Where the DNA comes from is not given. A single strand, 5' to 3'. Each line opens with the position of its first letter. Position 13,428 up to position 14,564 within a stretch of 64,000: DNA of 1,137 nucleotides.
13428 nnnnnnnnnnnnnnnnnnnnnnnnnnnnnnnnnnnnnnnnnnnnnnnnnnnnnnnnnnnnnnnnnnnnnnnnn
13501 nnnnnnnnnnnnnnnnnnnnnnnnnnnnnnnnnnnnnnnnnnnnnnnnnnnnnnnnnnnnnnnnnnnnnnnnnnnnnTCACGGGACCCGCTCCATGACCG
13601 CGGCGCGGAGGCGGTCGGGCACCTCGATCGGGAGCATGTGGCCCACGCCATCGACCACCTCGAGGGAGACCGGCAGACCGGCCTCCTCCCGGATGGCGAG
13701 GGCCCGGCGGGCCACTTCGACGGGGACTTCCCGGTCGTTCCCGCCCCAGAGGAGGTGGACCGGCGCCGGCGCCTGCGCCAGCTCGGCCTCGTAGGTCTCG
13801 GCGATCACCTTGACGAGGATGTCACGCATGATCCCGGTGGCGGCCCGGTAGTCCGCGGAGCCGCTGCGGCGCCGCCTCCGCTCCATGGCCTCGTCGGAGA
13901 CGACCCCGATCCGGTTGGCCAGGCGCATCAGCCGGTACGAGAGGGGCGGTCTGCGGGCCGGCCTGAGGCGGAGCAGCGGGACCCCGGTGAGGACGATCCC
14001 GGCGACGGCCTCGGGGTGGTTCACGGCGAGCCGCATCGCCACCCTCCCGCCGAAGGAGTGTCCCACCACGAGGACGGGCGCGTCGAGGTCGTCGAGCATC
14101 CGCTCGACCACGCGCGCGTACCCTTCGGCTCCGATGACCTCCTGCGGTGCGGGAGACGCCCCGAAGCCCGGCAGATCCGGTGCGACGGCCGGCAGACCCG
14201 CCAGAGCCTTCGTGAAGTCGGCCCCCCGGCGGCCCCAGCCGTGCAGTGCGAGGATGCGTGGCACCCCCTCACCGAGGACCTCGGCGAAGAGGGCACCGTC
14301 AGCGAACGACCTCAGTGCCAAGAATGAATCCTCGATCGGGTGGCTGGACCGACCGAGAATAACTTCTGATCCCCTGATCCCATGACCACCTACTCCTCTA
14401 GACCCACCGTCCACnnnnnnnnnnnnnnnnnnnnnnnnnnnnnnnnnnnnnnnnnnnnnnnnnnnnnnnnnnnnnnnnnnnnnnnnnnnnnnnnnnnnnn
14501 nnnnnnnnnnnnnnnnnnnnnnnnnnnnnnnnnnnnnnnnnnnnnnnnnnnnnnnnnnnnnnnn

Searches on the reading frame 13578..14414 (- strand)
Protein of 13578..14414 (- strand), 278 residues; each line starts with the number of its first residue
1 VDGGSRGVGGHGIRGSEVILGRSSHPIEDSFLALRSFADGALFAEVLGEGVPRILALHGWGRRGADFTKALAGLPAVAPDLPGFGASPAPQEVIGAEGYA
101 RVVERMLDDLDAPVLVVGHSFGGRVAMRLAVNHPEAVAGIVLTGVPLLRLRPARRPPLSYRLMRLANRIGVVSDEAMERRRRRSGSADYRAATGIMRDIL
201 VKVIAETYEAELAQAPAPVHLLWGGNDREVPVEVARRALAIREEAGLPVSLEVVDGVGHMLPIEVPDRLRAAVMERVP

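Call 58: search_protein_families(library=pfam, proteins=[window:13578-14414:-], max_evalue=0.00001)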
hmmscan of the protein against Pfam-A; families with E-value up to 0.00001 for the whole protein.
window:13578-14414:- (278 aa): 4 families
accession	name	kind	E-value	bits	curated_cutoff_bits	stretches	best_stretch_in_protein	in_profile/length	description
PF12697.13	Abhydrolase_6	-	3.3e-22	80.7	26.3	1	54-271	1-216/217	Alpha/beta hydrolase family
PF00561.26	Abhydrolase_1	-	1.2e-15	58.3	25.8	1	52-145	1-102/245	alpha/beta hydrolase fold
PF12146.15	Hydrolase_4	-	1.5e-12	47.8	27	1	71-264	27-237/239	Serine aminopeptidase, S33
PF20408.4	Abhydrolase_11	-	4e-06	27.1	27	1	97-148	62-110/193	Alpha/beta hydrolase domain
